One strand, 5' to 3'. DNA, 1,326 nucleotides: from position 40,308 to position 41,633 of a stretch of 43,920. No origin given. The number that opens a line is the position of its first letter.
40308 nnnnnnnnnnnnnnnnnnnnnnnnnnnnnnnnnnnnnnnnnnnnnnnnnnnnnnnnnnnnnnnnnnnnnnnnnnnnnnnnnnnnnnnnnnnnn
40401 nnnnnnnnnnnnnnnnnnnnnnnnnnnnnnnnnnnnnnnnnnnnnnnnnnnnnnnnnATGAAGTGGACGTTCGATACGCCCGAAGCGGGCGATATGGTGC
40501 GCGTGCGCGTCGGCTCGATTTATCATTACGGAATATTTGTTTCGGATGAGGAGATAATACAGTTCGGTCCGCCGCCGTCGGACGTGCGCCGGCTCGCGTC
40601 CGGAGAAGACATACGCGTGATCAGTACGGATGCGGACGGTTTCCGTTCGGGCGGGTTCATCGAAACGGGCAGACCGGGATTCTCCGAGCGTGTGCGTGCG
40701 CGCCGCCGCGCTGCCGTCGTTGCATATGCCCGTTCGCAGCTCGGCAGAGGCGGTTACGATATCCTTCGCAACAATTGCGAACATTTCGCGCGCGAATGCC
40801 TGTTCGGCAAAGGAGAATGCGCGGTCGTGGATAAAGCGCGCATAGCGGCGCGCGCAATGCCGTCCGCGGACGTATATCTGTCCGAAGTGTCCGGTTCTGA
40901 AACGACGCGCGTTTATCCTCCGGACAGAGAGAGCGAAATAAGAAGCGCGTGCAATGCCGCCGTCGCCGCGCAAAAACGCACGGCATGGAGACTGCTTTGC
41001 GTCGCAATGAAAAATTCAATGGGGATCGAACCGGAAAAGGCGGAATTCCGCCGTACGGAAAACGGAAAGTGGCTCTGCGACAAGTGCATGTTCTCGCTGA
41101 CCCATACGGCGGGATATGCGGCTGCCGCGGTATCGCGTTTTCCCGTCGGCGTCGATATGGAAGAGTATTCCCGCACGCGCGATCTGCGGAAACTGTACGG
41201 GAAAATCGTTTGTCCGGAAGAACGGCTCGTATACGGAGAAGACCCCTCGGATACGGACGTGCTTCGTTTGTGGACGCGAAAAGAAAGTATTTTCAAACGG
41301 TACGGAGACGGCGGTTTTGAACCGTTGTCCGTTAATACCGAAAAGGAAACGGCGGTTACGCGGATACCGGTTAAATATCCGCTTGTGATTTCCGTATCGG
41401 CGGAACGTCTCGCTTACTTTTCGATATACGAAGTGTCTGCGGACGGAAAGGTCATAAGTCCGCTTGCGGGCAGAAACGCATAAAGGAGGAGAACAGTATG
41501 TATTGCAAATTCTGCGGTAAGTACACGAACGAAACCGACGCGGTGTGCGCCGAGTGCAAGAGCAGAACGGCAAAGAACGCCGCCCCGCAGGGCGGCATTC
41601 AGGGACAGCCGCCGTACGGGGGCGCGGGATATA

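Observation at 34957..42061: Translationally coupled operon combining adenylase-carrier, MelB/Mfsd2a-like transporter, two PlsC acyltransferases, ACP and an LRAT-PPTase fusion: a self-contained, possibly phase-variable lipid re-acylation system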

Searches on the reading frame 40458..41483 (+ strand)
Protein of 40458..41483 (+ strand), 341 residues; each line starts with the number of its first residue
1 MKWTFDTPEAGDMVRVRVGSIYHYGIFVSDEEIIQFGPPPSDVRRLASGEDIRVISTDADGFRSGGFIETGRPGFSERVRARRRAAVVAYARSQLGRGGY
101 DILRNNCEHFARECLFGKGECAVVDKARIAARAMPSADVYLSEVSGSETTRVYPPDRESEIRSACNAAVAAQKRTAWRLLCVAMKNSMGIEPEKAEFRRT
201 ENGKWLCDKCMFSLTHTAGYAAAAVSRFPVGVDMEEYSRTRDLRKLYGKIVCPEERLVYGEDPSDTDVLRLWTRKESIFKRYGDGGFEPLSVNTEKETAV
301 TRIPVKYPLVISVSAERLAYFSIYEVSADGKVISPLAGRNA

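Call 3: search_protein_families(library=pfam, proteins=[window:40458-41480:+], max_evalue=0.01)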
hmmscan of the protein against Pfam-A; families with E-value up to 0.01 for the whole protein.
window:40458-41480:+ (341 aa): 2 families
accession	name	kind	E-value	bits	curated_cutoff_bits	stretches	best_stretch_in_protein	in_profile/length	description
PF04970.19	LRAT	-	6.6e-15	55.9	24.3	1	8-118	3-118/120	Lecithin retinol acyltransferase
PF01648.25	ACPS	-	9.3e-09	35.8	25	1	229-291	1-72/111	4'-phosphopantetheinyl transferase superfamily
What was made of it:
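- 40458..41483 (+): g6: fusion of an LRAT/PLAAT-like thiol acyltransferase domain with an Sfp-type phosphopantetheinyl transferase (341 aa). Pfam LRAT plus ACPS (call 3).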

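Call 5: search_protein_families(library=ncbifam, proteins=[window:40458-41480:+], max_evalue=0.001)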
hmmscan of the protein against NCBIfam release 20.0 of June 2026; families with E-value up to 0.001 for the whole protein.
window:40458-41480:+ (341 aa): 4 families
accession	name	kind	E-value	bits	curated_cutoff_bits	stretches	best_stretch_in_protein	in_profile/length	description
NF047349.1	4PPT_AusB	equivalog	1.3e-08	34.5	225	1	182-293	50-159/205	aureusimine biosynthesis 4'-phosphopantetheinyl transferase AusB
NF042922.1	4PPT_HetI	equivalog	1.7e-07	30.8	370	1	184-285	71-182/235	4'-phosphopantetheinyl transferase HetI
NF007676.0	PRK10351.1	equivalog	0.00013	21.6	174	1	209-300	66-161/195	4'-phosphopantetheinyl transferase AcpT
NF007604.0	PRK10251.1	equivalog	0.00028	20.5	169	1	210-281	87-160/209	enterobactin synthase subunit EntD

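Call 8: find_encoding_contigs(protein=window:40458-41483:+, flank=10000, max_places=10)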
Protein window:40458-41483:+ (341 aa): 1 contig read that carries it; 1 place shown.
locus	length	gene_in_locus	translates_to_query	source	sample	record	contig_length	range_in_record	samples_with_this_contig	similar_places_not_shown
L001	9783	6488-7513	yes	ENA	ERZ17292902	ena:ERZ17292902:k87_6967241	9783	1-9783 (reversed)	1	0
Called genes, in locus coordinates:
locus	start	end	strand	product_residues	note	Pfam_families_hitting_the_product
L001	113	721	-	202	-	PF00239:Resolvase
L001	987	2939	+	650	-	PF00501:AMP-binding, PF00550:PP-binding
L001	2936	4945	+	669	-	PF13347:MFS_2, PF07690:MFS_1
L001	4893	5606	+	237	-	PF01553:Acyltransferase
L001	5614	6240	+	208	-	PF01553:Acyltransferase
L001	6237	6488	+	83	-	PF00550:PP-binding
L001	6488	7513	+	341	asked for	PF04970:LRAT, PF01648:ACPS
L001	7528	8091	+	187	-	-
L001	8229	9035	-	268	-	PF04909:Amidohydro_2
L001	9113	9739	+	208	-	PF02525:Flavodoxin_2 (weak), PF03358:FMN_red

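Call 23: search_solved_structures(query=window:40458-41480:+, max_evalue=0.1, show_alignments=2)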
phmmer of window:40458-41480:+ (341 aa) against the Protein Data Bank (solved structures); distinct sequences matched with E-value up to 0.1: 8.
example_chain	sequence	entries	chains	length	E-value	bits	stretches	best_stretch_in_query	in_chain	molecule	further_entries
2lkt_A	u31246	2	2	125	7.2e-05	25.3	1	6-118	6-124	Retinoic acid receptor responder protein 3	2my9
7zot_A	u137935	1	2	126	0.00048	22.6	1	6-117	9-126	Phospholipase A and acyltransferase 4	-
1qr0_A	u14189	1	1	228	0.013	17.9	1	209-291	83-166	4'-PHOSPHOPANTETHEINYL TRANSFERASE SFP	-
4mrt_A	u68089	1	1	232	0.013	17.9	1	209-291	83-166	4'-phosphopantetheinyl transferase sfp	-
7zom_A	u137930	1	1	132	0.056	15.8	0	5-118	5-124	Phospholipase A and acyltransferase 3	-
4fa0_A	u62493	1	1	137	0.056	15.8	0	5-119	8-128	Group XVI phospholipase A1/A2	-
4dot_A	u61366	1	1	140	0.058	15.8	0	5-119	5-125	Group XVI phospholipase A2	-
2kyt_A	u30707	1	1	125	0.09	15.2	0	5-117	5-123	Group XVI phospholipase A2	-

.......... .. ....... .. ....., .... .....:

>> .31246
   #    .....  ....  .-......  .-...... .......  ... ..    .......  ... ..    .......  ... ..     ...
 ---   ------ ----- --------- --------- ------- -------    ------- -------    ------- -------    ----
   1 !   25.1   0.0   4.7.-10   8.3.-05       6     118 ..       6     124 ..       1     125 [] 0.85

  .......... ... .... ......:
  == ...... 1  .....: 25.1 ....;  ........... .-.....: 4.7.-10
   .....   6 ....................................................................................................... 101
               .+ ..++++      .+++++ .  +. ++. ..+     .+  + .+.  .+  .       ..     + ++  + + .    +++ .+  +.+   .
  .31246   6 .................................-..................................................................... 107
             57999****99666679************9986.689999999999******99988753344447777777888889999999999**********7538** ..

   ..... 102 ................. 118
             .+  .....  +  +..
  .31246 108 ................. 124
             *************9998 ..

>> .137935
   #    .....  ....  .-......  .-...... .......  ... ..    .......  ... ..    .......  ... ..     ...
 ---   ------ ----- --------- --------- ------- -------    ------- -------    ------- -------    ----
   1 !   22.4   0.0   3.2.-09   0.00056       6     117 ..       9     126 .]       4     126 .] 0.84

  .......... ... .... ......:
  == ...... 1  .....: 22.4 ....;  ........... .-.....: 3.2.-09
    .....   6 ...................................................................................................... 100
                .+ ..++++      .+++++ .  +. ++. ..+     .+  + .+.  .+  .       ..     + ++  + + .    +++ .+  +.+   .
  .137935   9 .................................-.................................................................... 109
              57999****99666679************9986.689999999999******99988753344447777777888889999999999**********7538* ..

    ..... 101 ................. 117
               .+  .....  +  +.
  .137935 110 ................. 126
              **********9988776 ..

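Call 38: find_homologous_proteins(query=window:40458-41480:+, max_evalue=0.00001)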
Query window:40458-41480:+ (341 aa): 371 proteins with E <= 0.00001 among 8000 candidates; the best 120 are listed.
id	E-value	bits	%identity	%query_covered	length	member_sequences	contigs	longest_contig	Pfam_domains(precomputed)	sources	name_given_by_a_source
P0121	1.9e-225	765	99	100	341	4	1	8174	PF01648.26,PF04970.20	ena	-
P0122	1.9e-96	341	52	96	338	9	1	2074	PF01648.26,PF04970.20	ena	-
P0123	4.3e-86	307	81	54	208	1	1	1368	PF01648.26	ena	-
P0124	9.7e-79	283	45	96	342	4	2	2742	PF01648.26,PF04970.20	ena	-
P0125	8.2e-78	280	42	96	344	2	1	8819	PF01648.26,PF04970.20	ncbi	-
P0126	4.6e-77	278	43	96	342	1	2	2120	PF01648.26,PF04970.20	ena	-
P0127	9.4e-77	276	43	96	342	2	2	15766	PF01648.26,PF04970.20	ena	-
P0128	6.8e-75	270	41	97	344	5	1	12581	PF01648.26,PF04970.20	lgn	-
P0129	1.6e-74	269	42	96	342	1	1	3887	PF01648.26,PF04970.20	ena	-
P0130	2.4e-74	269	41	96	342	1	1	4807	PF01648.26,PF04970.20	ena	-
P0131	3.5e-74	268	42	96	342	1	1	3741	PF01648.26,PF04970.20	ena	-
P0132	3.9e-74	268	44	94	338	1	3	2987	PF01648.26,PF04970.20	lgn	-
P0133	4.8e-74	268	42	96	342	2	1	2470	PF01648.26,PF04970.20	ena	-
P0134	6.5e-74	267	42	96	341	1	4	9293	PF01648.26,PF04970.20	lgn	-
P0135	7.1e-74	267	42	96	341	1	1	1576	PF01648.26,PF04970.20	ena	-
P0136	3.4e-73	265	41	96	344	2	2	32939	PF01648.26,PF04970.20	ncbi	-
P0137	1.7e-72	262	46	86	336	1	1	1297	PF01648.26,PF04970.20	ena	-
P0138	2.7e-72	262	42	96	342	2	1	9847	PF01648.26,PF04970.20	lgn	-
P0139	1.2e-71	260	41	94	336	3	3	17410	PF01648.26,PF04970.20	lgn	-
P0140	3.7e-71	258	42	89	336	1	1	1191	PF01648.26,PF04970.20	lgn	-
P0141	3.8e-71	258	42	97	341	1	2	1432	PF01648.26,PF04970.20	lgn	-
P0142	1.4e-70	256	42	89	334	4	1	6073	PF01648.26,PF04970.20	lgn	-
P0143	1.4e-70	256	44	86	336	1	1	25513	PF01648.26,PF04970.20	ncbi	-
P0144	1.5e-70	256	42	89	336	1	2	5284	PF01648.26,PF04970.20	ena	-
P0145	2.2e-70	256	42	97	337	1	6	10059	PF01648.26,PF04970.20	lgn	-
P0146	2.2e-70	256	40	96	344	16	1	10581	PF01648.26,PF04970.20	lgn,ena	-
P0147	4.8e-70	254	43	87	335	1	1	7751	PF01648.26,PF04970.20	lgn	-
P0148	6.0e-70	254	43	89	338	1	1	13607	PF01648.26,PF04970.20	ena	-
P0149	1.4e-69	253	41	97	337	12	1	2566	PF01648.26,PF04970.20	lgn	-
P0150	1.8e-69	253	42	97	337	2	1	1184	PF01648.26,PF04970.20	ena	-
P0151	5.1e-69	251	42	87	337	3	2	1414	PF01648.26,PF04970.20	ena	-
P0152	1.3e-68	250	43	85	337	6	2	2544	PF01648.26,PF04970.20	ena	-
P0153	1.4e-68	250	42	96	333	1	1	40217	PF01648.26,PF04970.20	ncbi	-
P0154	1.9e-68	249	41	95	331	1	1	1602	PF01648.26,PF04970.20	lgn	-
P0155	2.6e-68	249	41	95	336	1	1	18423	PF01648.26,PF04970.20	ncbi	-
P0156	4.4e-68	248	44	87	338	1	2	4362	PF01648.26,PF04970.20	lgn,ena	-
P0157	5.8e-68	248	42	87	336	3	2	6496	PF01648.26,PF04970.20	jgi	jgi:phosphopantetheinyl transferase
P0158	6.0e-68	248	40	96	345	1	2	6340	PF01648.26,PF04970.20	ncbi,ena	-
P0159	1.6e-67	246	41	89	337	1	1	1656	PF01648.26,PF04970.20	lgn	-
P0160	2.2e-67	246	42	89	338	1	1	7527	PF01648.26,PF04970.20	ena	-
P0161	5.3e-67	244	40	98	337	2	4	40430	PF01648.26,PF04970.20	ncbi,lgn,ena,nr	ncbi:MAG: lecithin retinol acyltransferase family protein [Clostridiales bacterium]|nr:lecithin reti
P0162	7.3e-67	244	41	95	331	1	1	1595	PF01648.26,PF04970.20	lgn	-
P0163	8.6e-67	244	41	97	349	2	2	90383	PF01648.26,PF04970.20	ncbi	-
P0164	9.3e-67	244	43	82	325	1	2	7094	PF01648.26,PF04970.20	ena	-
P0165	1.0e-66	244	38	99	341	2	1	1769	PF01648.26,PF04970.20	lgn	-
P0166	1.0e-66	244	40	98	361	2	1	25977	PF01648.26,PF04970.20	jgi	-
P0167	1.2e-66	243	39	96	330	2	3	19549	PF01648.26,PF04970.20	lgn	-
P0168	1.3e-66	243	41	86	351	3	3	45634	PF01648.26,PF04970.20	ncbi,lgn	-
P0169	1.3e-66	243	44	85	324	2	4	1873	PF01648.26,PF04970.20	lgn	-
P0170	2.2e-66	242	42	88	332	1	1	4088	PF01648.26,PF04970.20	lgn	-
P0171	2.4e-66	242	42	89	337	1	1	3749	PF01648.26,PF04970.20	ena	-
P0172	2.6e-66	242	40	91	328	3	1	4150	PF01648.26,PF04970.20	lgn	-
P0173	2.9e-66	242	42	87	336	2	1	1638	PF01648.26,PF04970.20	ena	-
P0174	4.4e-66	241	39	99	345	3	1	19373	PF01648.26,PF04970.20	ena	-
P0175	4.6e-66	241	41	91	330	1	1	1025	PF01648.26,PF04970.20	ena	-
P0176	6.5e-66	241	44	81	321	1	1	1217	PF01648.26,PF04970.20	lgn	-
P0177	1.7e-65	239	41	86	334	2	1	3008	PF01648.26,PF04970.20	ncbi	-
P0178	2.1e-65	239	43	86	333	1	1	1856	PF01648.26,PF04970.20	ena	-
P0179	2.8e-65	239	38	98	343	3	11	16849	PF01648.26,PF04970.20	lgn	-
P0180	3.1e-65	239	38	96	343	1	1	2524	PF01648.26,PF04970.20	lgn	-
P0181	3.5e-65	238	42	89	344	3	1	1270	PF01648.26,PF04970.20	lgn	-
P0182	3.8e-65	238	39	98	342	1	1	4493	PF01648.26,PF04970.20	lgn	-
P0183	5.1e-65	238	40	98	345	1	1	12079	PF01648.26,PF04970.20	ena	-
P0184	6.3e-65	238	41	93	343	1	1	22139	PF01648.26,PF04970.20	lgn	-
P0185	6.8e-65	238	40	99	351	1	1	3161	PF01648.26,PF04970.20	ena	-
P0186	8.8e-65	237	39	96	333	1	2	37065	PF01648.26,PF04970.20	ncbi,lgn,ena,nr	ncbi:MAG: lecithin retinol acyltransferase family protein [Clostridia bacterium]|nr:lecithin retinol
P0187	9.3e-65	237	39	93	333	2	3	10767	PF01648.26,PF04970.20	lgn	-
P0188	9.8e-65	237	40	94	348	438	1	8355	PF01648.26,PF04970.20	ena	-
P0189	1.0e-64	237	39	100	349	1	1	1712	PF01648.26,PF04970.20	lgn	-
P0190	1.0e-64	237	41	87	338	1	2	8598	PF01648.26,PF04970.20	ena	-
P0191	1.1e-64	237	40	96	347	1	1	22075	PF01648.26,PF04970.20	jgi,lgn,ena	-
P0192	1.2e-64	237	39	88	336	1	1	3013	PF01648.26,PF04970.20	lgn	-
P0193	2.1e-64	236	41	89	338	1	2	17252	PF01648.26,PF04970.20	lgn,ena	-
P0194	2.2e-64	236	39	88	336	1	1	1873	PF01648.26,PF04970.20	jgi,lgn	jgi:phosphopantetheine--protein transferase-like protein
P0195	2.8e-64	235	39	88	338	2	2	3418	PF01648.26,PF04970.20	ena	-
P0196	3.0e-64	235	39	87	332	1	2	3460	PF01648.26,PF04970.20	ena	-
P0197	3.9e-64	235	37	95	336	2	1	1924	PF01648.26,PF04970.20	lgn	-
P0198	4.2e-64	235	42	85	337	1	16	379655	PF01648.26,PF04970.20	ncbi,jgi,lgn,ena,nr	ncbi:MAG: 4'-phosphopantetheinyl transferase superfamily protein [Ruminococcaceae bacterium]|nr:4'-p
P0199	4.5e-64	235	38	95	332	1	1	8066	PF01648.26,PF04970.20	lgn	-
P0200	4.6e-64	235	40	89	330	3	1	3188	PF01648.26,PF04970.20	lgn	-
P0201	5.1e-64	235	39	99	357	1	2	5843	PF01648.26,PF04970.20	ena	-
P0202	5.5e-64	235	39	97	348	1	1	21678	PF01648.26,PF04970.20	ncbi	-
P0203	6.3e-64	234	41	97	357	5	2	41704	PF01648.26,PF04970.20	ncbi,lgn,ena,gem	-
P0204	6.5e-64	234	44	86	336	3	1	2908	PF01648.26,PF04970.20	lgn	-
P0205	6.7e-64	234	40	96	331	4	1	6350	PF01648.26,PF04970.20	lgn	-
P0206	7.4e-64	234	40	95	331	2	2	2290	PF01648.26,PF04970.20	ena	-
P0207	7.6e-64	234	40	98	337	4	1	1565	PF01648.26,PF04970.20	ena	-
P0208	1.1e-63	234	38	97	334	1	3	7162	PF01648.26,PF04970.20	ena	-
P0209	1.4e-63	233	38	94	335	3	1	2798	PF01648.26,PF04970.20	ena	-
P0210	1.5e-63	233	40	94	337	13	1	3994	PF01648.26,PF04970.20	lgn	-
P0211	1.6e-63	233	39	96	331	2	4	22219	PF01648.26,PF04970.20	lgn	-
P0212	1.7e-63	233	38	96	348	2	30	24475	PF01648.26,PF04970.20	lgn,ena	-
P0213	2.8e-63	232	40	99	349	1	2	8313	PF01648.26,PF04970.20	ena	-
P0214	2.9e-63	232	39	99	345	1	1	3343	PF01648.26,PF04970.20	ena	-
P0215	3.0e-63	232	38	95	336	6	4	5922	PF01648.26,PF04970.20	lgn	-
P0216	3.0e-63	232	41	86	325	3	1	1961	PF01648.26,PF04970.20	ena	-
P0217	3.1e-63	232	38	94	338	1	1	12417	PF01648.26,PF04970.20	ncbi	-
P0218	3.3e-63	232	40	87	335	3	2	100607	PF01648.26,PF04970.20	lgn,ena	-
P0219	4.3e-63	232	40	96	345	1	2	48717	PF01648.26,PF04970.20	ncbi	-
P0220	4.4e-63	232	40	95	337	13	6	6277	PF01648.26,PF04970.20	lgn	-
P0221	4.5e-63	232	41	93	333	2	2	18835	PF01648.26,PF04970.20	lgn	-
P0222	5.1e-63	231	40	86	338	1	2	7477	PF04970.20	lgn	-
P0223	8.2e-63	231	38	92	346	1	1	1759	PF01648.26,PF04970.20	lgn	-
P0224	8.6e-63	231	40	95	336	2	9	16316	PF01648.26,PF04970.20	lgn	-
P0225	1.1e-62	230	39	95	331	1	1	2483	PF01648.26,PF04970.20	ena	-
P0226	1.2e-62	230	39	98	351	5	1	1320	PF01648.26,PF04970.20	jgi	jgi:hypothetical protein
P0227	1.5e-62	230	41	86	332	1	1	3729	PF01648.26,PF04970.20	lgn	-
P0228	1.6e-62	230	39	95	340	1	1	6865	PF04970.20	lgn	-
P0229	1.8e-62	230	38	92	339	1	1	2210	PF01648.26,PF04970.20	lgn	-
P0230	2.0e-62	229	39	88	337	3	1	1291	PF01648.26,PF04970.20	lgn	-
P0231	2.1e-62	229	39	95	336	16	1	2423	PF01648.26,PF04970.20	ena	-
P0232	2.1e-62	229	38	97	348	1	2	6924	PF01648.26,PF04970.20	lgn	-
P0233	2.6e-62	229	40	88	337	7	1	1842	PF01648.26,PF04970.20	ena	-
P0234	2.7e-62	229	41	88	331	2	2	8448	PF01648.26,PF04970.20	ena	-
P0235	3.0e-62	229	40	99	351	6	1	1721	PF01648.26,PF04970.20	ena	-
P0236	5.0e-62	228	41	87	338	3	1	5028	PF01648.26,PF04970.20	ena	-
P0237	5.0e-62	228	39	97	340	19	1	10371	PF01648.26,PF04970.20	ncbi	-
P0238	5.1e-62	228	39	87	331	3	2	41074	PF04970.20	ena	-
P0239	5.8e-62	228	38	94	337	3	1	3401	PF01648.26,PF04970.20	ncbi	-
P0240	7.1e-62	228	38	97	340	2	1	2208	PF01648.26,PF04970.20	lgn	-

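Call 66: predict_structure(alignment_id=A2)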
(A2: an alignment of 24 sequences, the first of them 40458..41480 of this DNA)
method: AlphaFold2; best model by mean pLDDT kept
length: 341 residues; sequences in the alignment: 24
mean_pLDDT: 87.6   pTM: 0.66
mean pLDDT of the five models: 87.6, 87.6, 86.0, 85.7, 85.5
residues with pLDDT >= 90: 211; 70-90: 90; 50-70: 39; < 50: 1
segments of 3 or more residues with pLDDT < 50: none
pLDDT, mean of each block of 10 residues (from residue 1): 94 92 94 89 55 89 91 91 96 87 73 87 69 79 81 91 92 95 91 94 92 96 94 86 89 94 92 96 88 91 88 86 89 72 44
secondary structure, 60 per line:
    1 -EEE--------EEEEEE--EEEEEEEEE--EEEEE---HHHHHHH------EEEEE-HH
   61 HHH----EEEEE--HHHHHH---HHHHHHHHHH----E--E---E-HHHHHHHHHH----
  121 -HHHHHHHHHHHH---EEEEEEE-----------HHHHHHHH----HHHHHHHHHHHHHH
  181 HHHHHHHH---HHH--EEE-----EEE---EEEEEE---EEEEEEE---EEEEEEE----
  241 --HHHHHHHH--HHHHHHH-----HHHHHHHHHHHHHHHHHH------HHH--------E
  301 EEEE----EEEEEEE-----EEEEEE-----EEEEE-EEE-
elements in order: E2-4 E13-18 E21-29 E32-36 H40-46 E53-57 H59-63 E68-72 H75-80 H84-93 H107-116 H122-133 E137-143 H155-162 H167-188 E197-199 E205-207 E211-216 E220-226 E230-236 H243-250 H253-259 H265-282 E300-304 E309-315 E321-326 E332-336 E338-340
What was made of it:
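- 40458..41483 (+): The AF2 model has pLDDT 87.6 (call 66).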

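Call 68: fold_search(model_id=the predicted structure, library=pdb)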
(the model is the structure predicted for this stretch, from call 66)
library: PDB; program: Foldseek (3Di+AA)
matches with E <= 10: 404; with E <= 0.001: 41
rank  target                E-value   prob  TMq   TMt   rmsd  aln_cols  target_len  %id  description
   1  2cg5_A                7.3e-10  1.00  0.44  0.54   5.2       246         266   16  Structure of aminoadipate-semialdehyde dehydrogenase- phosphopantetheinyl transferase in complex with cytosolic acyl c (released 2006-03-01)
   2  2c43                  1.1e-09  1.00  0.44  0.52   8.1       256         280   16  STRUCTURE OF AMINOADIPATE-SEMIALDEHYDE DEHYDROGENASE- PHOSPHOPANTETHEINYL TRANSFERASE IN COMPLEX WITH COENZYME A (released 2005-10-24)
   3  2byd                  2.3e-09  1.00  0.43  0.51   6.4       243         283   16  Structure of aminoadipate-semialdehyde dehydrogenase- phosphopantetheinyl transferase (released 2005-08-05)
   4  4mrt_A                1.4e-08  1.00  0.44  0.63   4.5       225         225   15  Structure of the Phosphopantetheine Transferase Sfp in Complex with Coenzyme A and a Peptidyl Carrier Protein (released 2014-04-23)
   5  1qr0                  1.5e-08  1.00  0.40  0.56   5.9       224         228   15  CRYSTAL STRUCTURE OF THE 4'-PHOSPHOPANTETHEINYL TRANSFERASE SFP-COENZYME A COMPLEX (released 1999-12-10)
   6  4qjl                  3.4e-07  1.00  0.40  0.57   5.6       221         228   20  Crystal structure of M. ulcerans phosphopantetheinyl transferase MuPPT (released 2014-07-16)
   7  8gkf_B                7.8e-07  1.00  0.35  0.51   8.5       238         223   18  Phosphopantetheinyl transferase PptT from Mycobacterium tuberculosis in complex with Raltitrexed. (released 2024-03-20)
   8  8gkf_A                1.3e-06  1.00  0.40  0.59   5.8       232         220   17  Phosphopantetheinyl transferase PptT from Mycobacterium tuberculosis in complex with Raltitrexed. (released 2024-03-20)
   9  7ed1_A                1.9e-06  1.00  0.40  0.59   4.7       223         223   15  Transferase from Mycobacterium smegmatis (released 2022-03-16)
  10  6ct5_A                2.0e-06  1.00  0.38  0.54   6.3       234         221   18  PptT PAP(CoA) 8918 complex (released 2019-02-06)
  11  7n8e_A                2.8e-06  1.00  0.39  0.58   5.6       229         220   17  PptT PAP(CoA) 9056 complex (released 2022-02-02)
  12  7bdw_A                3.6e-06  1.00  0.37  0.54   4.7       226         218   16  Crystal structure of mycobacterial PptAb in complex with ACP and compound 8918 (released 2021-11-10)
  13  8qzh                  3.8e-06  1.00  0.39  0.54   7.1       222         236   19  Crystal structure of apo-PptT from Mycobacterium tuberculosis (released 2024-06-19)
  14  7b4r                  3.8e-06  1.00  0.37  0.54   4.7       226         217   16  Structure of the 4'-phosphopantetheinyl transferase PptAb from Mycobacterium abscessus in complex with Coenzyme A and N- (released 2021-11-10)
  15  7ed0                  4.0e-06  1.00  0.35  0.49   7.8       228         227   18  Transferase from Mycobacterium tuberculosis (released 2022-03-16)
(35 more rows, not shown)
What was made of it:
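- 40458..41483 (+): The C-terminal domain matches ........, Sfp and PptT (call 68).
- On LRAT / PLAAT (PF04970) thiol acyltransferases: The TM-score to PLAAT2/3/4, normalised to the target, is 0.71-0.81 (call 68). phmmer gives E 7e-5 to PLAAT4 (call 23).
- On Sfp-type (group II) 4'-phosphopantetheinyl transferases: The best Foldseek hits are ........, Sfp and PptT (call 68).
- The two halves of g6 match PLAAT and Sfp-type enzymes (call 68). It has an adenylation-carrier didomain, a separate ACP and an Sfp-type PPTase, which is the usual toolkit of secondary metabolism (calls 3, 68).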

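Call 74: search_protein_representatives(alignment_id=A2)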
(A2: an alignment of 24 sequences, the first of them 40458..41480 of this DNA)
Query: 24 sequences, 340 profile positions. Proteins with E-value up to 0.001 (for the whole library): 54870; up to 1e-10: 5249; up to 1e-30: 685. The best 150 are listed.
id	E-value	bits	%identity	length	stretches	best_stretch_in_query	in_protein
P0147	1.5e-134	465.0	-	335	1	1-330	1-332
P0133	7.6e-134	462.7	-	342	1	1-332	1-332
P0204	5.5e-132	456.6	-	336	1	1-326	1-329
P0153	2.6e-131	454.4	-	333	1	1-327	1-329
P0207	1.2e-128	445.6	-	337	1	1-331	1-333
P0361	2.2e-122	425.0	-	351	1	1-330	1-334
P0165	5.6e-122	423.7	-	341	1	1-337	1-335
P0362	3.6e-121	421.0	-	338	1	1-325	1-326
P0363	2.1e-120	418.5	-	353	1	1-335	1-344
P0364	2.4e-120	418.3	-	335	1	1-328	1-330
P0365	6.7e-120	416.8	-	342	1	1-331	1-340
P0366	1.1e-119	416.2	-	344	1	1-329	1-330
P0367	9.3e-119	413.1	-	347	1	1-337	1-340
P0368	3.1e-118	411.4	-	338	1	1-331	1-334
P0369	9.4e-118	409.8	-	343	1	1-333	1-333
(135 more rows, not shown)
